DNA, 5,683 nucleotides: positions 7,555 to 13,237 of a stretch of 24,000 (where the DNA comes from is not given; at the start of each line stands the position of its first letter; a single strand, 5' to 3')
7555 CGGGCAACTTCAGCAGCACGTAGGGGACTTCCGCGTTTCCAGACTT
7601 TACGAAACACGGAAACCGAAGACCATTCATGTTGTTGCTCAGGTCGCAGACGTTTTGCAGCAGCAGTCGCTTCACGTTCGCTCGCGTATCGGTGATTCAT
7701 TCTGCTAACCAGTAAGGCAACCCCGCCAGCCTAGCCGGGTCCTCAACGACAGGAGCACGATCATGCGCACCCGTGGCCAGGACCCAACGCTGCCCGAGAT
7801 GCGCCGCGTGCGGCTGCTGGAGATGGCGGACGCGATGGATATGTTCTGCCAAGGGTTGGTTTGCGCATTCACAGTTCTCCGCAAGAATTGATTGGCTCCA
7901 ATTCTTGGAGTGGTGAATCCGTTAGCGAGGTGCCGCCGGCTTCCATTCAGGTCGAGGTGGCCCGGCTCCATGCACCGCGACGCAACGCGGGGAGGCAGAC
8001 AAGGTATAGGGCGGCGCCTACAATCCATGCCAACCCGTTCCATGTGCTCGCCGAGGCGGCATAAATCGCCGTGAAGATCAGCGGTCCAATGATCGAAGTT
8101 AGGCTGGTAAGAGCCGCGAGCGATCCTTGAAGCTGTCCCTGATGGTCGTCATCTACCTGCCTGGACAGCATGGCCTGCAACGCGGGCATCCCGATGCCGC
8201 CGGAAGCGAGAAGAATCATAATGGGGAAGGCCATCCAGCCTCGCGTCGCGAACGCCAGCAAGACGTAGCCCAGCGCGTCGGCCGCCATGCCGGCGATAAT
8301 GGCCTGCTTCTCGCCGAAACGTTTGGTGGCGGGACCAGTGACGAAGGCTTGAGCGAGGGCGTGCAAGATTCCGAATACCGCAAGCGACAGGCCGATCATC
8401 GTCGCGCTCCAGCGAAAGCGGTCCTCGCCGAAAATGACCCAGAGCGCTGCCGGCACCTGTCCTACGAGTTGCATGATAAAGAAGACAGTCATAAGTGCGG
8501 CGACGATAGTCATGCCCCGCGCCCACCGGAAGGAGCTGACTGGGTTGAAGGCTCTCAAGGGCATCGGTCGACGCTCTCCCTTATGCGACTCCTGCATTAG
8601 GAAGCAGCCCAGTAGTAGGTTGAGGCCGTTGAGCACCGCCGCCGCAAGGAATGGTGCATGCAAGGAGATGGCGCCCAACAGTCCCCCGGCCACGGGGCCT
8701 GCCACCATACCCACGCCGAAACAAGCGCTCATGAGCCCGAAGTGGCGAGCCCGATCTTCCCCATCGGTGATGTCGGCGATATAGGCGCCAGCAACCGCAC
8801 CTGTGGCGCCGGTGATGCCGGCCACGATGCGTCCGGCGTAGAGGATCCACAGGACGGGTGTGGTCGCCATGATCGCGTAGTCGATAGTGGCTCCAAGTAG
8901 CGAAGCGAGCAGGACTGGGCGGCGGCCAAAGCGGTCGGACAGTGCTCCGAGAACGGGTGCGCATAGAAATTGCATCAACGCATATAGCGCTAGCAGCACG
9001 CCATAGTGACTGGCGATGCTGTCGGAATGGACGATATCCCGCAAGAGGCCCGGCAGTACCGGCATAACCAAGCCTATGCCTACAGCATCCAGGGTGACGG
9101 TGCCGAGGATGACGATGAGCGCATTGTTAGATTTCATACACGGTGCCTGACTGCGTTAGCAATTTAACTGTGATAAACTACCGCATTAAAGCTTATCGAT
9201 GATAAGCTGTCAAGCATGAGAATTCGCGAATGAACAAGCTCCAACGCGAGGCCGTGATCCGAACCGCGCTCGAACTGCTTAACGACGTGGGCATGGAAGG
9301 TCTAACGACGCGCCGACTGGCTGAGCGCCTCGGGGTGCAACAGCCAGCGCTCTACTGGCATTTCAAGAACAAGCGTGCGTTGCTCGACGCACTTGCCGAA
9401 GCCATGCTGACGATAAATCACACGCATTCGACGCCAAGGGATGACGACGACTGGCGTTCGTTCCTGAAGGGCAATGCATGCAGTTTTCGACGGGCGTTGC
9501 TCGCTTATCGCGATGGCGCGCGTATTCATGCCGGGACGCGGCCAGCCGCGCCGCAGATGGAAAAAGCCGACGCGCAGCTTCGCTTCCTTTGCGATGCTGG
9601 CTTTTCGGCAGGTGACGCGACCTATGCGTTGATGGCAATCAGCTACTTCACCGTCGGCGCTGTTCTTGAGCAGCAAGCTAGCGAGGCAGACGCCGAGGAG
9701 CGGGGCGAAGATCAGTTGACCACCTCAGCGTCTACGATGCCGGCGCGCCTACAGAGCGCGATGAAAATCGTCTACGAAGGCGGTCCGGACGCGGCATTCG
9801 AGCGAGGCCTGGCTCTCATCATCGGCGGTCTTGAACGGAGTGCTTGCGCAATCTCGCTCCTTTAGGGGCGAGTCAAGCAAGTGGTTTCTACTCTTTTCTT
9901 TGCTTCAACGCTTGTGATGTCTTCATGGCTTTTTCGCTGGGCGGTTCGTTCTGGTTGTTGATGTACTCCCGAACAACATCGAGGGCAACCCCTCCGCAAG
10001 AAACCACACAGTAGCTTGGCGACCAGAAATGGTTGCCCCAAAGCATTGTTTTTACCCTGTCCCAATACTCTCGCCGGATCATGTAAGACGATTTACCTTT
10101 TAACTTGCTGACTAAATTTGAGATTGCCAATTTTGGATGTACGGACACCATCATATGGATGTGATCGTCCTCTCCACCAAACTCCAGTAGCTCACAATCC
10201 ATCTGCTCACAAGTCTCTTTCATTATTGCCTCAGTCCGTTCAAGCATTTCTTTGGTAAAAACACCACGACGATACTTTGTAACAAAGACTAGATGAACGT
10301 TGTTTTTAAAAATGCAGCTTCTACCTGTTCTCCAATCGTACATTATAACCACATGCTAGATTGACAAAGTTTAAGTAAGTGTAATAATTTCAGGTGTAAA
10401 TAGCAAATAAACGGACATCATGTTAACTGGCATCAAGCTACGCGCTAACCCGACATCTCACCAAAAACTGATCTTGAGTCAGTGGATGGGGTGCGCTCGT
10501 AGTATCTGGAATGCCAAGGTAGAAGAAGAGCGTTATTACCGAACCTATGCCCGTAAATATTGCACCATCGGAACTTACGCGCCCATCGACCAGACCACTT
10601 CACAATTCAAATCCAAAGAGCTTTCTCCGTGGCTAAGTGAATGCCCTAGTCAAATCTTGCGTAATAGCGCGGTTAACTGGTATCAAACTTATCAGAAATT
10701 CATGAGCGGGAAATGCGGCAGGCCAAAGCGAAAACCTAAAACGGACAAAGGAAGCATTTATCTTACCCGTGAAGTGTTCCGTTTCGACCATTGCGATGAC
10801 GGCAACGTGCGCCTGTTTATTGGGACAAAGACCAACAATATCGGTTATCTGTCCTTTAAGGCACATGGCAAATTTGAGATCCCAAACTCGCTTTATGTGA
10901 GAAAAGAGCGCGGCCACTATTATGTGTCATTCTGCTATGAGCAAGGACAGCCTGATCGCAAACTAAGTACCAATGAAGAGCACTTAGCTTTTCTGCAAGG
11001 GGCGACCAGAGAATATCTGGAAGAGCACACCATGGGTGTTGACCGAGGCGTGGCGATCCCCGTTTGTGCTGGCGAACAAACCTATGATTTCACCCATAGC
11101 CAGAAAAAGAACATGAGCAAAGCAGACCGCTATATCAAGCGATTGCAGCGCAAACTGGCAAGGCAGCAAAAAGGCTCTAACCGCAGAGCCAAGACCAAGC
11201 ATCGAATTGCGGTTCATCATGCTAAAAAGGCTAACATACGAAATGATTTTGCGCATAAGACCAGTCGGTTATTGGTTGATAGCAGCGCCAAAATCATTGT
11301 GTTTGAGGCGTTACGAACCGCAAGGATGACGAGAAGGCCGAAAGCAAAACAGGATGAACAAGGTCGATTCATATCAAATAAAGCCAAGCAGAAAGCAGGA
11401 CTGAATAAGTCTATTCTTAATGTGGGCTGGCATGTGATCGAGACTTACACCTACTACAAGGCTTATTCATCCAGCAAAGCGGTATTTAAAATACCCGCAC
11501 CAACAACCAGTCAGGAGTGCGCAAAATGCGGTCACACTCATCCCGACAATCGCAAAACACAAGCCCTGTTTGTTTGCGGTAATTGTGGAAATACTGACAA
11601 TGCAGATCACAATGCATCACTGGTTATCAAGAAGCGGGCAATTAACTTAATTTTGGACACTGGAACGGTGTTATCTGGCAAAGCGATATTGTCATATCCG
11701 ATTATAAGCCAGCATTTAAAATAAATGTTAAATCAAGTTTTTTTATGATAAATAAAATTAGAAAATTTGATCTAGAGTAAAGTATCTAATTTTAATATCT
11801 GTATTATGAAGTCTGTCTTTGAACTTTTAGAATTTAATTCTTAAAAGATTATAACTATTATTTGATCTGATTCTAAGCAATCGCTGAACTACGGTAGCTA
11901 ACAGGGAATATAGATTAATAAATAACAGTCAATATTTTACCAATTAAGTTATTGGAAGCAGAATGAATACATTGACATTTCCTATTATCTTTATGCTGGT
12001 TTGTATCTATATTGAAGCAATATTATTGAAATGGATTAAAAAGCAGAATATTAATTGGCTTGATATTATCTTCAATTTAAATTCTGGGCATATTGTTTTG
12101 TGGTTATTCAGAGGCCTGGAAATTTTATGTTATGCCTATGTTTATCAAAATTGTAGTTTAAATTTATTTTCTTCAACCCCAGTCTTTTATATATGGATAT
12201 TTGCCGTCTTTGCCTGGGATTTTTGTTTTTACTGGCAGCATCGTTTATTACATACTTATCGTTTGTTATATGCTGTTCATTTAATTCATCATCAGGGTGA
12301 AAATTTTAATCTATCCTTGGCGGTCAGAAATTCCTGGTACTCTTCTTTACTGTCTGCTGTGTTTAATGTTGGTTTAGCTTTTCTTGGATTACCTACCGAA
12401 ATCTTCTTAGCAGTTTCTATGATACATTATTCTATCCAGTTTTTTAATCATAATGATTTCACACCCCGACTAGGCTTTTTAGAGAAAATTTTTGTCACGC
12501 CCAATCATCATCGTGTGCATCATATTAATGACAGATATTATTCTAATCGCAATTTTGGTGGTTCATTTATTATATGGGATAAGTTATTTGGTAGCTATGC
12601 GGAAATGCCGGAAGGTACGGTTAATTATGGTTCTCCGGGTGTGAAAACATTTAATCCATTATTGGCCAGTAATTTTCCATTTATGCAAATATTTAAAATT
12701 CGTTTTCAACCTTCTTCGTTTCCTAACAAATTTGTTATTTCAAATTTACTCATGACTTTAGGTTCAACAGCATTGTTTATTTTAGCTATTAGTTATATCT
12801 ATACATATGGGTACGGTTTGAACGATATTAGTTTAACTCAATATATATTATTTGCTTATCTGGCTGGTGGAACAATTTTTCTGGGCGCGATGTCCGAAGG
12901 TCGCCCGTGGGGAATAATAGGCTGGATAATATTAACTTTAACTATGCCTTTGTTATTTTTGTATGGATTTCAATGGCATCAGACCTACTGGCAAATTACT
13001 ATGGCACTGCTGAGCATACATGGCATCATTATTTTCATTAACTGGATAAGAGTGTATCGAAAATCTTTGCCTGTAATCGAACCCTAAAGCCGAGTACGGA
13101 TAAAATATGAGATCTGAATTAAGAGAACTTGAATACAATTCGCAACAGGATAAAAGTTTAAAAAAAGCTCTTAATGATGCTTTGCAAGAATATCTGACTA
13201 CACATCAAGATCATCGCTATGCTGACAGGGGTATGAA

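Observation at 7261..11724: tet(C) resistance island in an AT-rich intergenic region, truncated at both ends and lacking flanking repeats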

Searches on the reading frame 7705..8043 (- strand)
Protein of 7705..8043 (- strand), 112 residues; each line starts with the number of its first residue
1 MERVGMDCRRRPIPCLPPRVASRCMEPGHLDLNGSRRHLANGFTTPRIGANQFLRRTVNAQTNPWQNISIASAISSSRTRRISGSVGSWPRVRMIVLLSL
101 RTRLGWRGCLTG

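Call 4: search_protein_families(library=pfam, proteins=[window:7705-8043:-])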
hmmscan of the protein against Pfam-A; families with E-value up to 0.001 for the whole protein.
window:7705-8043:- (112 aa): 0 families

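Call 68: search_protein_families(library=ncbifam, proteins=[window:7705-8043:-], max_evalue=1)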
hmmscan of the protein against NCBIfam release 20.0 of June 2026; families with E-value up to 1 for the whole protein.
window:7705-8043:- (112 aa): 0 families

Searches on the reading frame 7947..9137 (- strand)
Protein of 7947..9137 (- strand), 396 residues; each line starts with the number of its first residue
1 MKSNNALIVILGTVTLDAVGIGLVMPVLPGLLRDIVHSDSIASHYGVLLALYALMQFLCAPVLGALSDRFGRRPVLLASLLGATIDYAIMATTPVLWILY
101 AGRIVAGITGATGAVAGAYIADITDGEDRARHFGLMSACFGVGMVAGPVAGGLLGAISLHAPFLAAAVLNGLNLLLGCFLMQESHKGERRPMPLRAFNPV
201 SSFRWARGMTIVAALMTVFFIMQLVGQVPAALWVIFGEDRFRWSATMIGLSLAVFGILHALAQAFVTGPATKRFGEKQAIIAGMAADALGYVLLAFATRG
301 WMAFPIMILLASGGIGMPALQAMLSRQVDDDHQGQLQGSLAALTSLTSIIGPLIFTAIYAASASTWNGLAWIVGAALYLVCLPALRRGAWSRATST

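Call 4: search_protein_families(library=pfam, proteins=[window:7947-9137:-])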
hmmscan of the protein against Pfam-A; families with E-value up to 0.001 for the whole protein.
window:7947-9137:- (396 aa): 5 families
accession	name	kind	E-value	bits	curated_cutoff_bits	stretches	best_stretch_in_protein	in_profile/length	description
PF07690.21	MFS_1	-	2.4e-47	162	33.4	2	14-224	5-221/347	Major Facilitator Superfamily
PF00083.30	Sugar_tr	-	6.2e-10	39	22.3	1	42-180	45-191/452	Sugar (and other) transporter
PF12832.13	MFS_1_like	-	3.9e-08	33.2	25.2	1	42-359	33-362/373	MFS_1 like family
PF06779.20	MFS_4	-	9.6e-06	25.6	26.3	1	24-382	12-360/364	Uncharacterised MFS-type transporter YbfB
PF15621.11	PROL5-SMR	-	0.00028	21.6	25.3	1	169-200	7-39/115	Proline-rich submaxillary gland androgen-regulated family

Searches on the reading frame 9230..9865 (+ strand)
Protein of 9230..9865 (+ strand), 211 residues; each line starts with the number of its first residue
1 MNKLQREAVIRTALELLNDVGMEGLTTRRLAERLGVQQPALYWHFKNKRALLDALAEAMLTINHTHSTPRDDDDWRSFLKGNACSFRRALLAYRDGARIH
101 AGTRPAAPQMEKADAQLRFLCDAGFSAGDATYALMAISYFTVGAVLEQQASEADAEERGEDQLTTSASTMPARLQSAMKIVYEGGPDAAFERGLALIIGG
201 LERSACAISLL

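Call 4: search_protein_families(library=pfam, proteins=[window:9230-9865:+])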
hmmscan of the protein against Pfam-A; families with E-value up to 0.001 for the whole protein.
window:9230-9865:+ (211 aa): 2 families
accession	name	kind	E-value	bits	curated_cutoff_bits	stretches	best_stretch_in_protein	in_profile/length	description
PF02909.22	TetR_C_1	-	2e-30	106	21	1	69-203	2-144/146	Tetracyclin repressor-like, C-terminal domain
PF00440.29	TetR_N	-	4e-16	59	24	1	10-55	2-47/47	Bacterial regulatory proteins, tetR family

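Call 37: find_encoding_contigs(protein=window:9230-9865:+, flank=6000, max_places=10)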
Protein window:9230-9865:+ (211 aa): 24 contigs read that carry it; 3 places shown.
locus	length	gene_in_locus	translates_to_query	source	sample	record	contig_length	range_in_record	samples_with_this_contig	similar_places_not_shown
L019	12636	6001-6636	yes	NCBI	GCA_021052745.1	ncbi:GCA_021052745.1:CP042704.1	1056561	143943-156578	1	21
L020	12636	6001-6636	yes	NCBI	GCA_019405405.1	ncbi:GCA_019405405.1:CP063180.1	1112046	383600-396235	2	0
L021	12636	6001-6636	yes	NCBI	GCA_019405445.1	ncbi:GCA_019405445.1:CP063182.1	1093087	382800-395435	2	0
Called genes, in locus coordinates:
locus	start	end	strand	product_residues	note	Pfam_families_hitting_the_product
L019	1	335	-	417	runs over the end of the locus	PF03432:Relaxase, PF22863:TraI_middle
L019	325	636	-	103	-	PF21983:NikA-like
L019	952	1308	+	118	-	-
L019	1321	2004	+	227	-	PF01656:CbiA, PF10609:ParA (faint)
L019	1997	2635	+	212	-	PF20538:DUF6753 (weak)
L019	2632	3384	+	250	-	-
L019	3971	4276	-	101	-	-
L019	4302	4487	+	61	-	-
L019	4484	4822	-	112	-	-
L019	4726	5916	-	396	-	PF07690:MFS_1, PF06779:MFS_4 (weak), PF12832:MFS_1_like, PF00083:Sugar_tr, PF07690:MFS_1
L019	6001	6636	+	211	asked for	PF00440:TetR_N, PF02909:TetR_C_1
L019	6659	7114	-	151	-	PF01797:Y1_Tnp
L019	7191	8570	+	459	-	PF12323:HTH_OrfB_IS605, PF01385:OrfB_IS605, PF07282:Cas12f1-like_TNB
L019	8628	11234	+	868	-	PF02369:Big_1, PF05345:He_PIG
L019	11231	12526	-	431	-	PF00111:Fer2, PF00175:NAD_binding_1 (weak)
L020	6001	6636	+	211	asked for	PF00440:TetR_N, PF02909:TetR_C_1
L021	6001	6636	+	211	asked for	PF00440:TetR_N, PF02909:TetR_C_1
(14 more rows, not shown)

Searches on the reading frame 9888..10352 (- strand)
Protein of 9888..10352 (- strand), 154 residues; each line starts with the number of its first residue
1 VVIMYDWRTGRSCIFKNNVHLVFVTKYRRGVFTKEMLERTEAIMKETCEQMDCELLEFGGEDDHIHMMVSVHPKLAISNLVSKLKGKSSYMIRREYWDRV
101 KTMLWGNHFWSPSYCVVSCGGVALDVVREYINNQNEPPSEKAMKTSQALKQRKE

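Call 4: search_protein_families(library=pfam, proteins=[window:9888-10352:-])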
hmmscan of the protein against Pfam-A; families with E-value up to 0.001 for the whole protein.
window:9888-10352:- (154 aa): 1 family
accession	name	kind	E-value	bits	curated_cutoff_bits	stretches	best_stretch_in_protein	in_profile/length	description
PF01797.21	Y1_Tnp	-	1.2e-43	148.5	23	1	14-134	2-121/121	Transposase IS200 like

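Call 68: search_protein_families(library=ncbifam, proteins=[window:9888-10352:-], max_evalue=1)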
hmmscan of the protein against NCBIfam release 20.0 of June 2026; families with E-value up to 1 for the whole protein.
window:9888-10352:- (154 aa): 3 families
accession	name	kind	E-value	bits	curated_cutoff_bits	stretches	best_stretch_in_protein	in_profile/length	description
NF033573.1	transpos_IS200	equivalog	1.8e-42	144.5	55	1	8-133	2-126/126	IS200/IS605 family transposase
NF047646.1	REP_Tyr_transpos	equivalog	0.00011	22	80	1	21-111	14-111/146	REP-associated tyrosine transposase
NF045787.1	OmpABordt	equivalog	0.14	11.8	200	1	99-132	41-67/194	outer membrane protein OmpA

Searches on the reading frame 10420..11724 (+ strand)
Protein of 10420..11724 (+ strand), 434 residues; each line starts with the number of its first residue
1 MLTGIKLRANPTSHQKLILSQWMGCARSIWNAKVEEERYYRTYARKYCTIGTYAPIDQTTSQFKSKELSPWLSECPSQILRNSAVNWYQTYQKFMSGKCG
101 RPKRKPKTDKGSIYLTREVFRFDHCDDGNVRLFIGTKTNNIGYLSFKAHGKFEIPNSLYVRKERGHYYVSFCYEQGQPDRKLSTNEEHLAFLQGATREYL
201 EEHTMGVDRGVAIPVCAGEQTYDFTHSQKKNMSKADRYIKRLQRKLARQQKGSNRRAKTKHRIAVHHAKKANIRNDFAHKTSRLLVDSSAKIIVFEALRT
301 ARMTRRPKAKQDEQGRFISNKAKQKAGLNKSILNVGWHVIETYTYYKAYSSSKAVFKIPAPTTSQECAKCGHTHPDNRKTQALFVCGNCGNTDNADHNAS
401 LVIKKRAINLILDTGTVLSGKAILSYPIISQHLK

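Call 4: search_protein_families(library=pfam, proteins=[window:10420-11724:+])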
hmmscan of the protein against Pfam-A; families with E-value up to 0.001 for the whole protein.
window:10420-11724:+ (434 aa): 3 families
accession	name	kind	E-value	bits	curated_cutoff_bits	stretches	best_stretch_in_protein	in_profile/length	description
PF07282.18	Cas12f1-like_TNB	-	1.8e-13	50.9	26.3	1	337-403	1-60/60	Cas12f1-like, TNB domain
PF01385.25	OrfB_IS605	-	9e-12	45.7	30.5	1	196-305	10-118/120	Probable transposase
PF12323.14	HTH_OrfB_IS605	-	3e-08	33.5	21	1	1-33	1-34/47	Helix-turn-helix domain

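Call 52: find_encoding_contigs(protein=window:10420-11724:+, flank=10000, max_places=10)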
Protein window:10420-11724:+ (434 aa): 24 contigs read that carry it; 10 places shown.
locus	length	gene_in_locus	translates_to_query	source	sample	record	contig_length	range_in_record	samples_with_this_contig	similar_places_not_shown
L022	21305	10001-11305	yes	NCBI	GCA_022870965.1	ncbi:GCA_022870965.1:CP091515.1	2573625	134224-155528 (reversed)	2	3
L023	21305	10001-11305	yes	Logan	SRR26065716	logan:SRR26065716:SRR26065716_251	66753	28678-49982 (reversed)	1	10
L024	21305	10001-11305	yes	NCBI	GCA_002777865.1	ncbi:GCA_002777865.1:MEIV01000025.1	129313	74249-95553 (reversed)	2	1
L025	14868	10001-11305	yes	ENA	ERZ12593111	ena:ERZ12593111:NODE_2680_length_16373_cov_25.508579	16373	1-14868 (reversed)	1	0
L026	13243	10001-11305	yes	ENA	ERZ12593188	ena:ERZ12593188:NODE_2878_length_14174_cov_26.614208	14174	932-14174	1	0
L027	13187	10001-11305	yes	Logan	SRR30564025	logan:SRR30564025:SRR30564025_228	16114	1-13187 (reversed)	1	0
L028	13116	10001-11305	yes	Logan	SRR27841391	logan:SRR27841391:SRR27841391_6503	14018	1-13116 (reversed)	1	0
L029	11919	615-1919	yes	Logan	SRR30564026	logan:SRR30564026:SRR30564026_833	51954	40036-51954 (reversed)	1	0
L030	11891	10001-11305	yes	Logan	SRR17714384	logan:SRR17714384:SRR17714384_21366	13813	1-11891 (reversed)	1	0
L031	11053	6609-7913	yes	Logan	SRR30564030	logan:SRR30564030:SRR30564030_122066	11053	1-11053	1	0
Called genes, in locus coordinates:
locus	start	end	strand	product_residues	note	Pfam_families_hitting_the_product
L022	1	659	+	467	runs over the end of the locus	PF01225:Mur_ligase, PF08245:Mur_ligase_M, PF02875:Mur_ligase_C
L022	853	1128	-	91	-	-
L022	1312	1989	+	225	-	PF00717:Peptidase_S24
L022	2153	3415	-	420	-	PF06689:zf-C4_ClpX, PF00493:MCM (weak), PF01078:Mg_chelatase (faint), PF05496:RuvB_N (weak), PF00004:AAA, PF07724:AAA_2, PF07728:AAA_5 (weak), PF10431:ClpB_D2-small, +1 more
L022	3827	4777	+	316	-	PF00768:Peptidase_S11, PF13354:Beta-lactamase2 (weak)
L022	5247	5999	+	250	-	PF00106:adh_short, PF08659:KR, PF13561:adh_short_C2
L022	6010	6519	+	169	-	PF01475:FUR (weak)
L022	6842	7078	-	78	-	-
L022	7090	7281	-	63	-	-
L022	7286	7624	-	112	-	-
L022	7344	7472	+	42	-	-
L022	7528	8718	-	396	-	PF07690:MFS_1, PF06779:MFS_4 (weak), PF12832:MFS_1_like (weak), PF00083:Sugar_tr, PF07690:MFS_1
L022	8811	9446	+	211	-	PF00440:TetR_N, PF02909:TetR_C_1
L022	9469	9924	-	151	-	PF01797:Y1_Tnp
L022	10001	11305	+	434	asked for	PF12323:HTH_OrfB_IS605, PF01385:OrfB_IS605, PF07282:Cas12f1-like_TNB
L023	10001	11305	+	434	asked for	PF12323:HTH_OrfB_IS605, PF01385:OrfB_IS605, PF07282:Cas12f1-like_TNB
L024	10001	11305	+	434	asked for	PF12323:HTH_OrfB_IS605, PF01385:OrfB_IS605, PF07282:Cas12f1-like_TNB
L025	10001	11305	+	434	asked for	PF12323:HTH_OrfB_IS605, PF01385:OrfB_IS605, PF07282:Cas12f1-like_TNB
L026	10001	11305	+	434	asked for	PF12323:HTH_OrfB_IS605, PF01385:OrfB_IS605, PF07282:Cas12f1-like_TNB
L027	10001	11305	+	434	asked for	PF12323:HTH_OrfB_IS605, PF01385:OrfB_IS605, PF07282:Cas12f1-like_TNB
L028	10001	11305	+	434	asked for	PF12323:HTH_OrfB_IS605, PF01385:OrfB_IS605, PF07282:Cas12f1-like_TNB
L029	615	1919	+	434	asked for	PF12323:HTH_OrfB_IS605, PF01385:OrfB_IS605, PF07282:Cas12f1-like_TNB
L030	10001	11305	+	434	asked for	PF12323:HTH_OrfB_IS605, PF01385:OrfB_IS605, PF07282:Cas12f1-like_TNB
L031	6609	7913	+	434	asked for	PF12323:HTH_OrfB_IS605, PF01385:OrfB_IS605, PF07282:Cas12f1-like_TNB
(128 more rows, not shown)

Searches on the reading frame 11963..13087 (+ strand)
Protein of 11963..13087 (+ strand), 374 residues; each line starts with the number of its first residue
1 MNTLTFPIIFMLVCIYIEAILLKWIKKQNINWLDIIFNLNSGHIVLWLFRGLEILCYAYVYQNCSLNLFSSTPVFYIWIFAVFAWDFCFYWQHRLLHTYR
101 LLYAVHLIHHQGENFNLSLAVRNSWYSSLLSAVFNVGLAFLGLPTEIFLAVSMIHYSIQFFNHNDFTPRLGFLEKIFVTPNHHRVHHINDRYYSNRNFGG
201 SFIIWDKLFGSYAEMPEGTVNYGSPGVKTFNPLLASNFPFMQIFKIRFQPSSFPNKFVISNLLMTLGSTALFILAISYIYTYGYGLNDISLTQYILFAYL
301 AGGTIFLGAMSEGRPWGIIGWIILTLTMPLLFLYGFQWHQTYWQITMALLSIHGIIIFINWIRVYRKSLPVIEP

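Call 4: search_protein_families(library=pfam, proteins=[window:11963-13087:+])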
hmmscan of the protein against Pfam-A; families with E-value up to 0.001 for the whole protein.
window:11963-13087:+ (374 aa): 1 family
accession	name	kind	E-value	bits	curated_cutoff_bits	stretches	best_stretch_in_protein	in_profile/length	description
PF04116.19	FA_hydroxylase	-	1.5e-26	93.8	31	1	78-211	1-132/132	Fatty acid hydroxylase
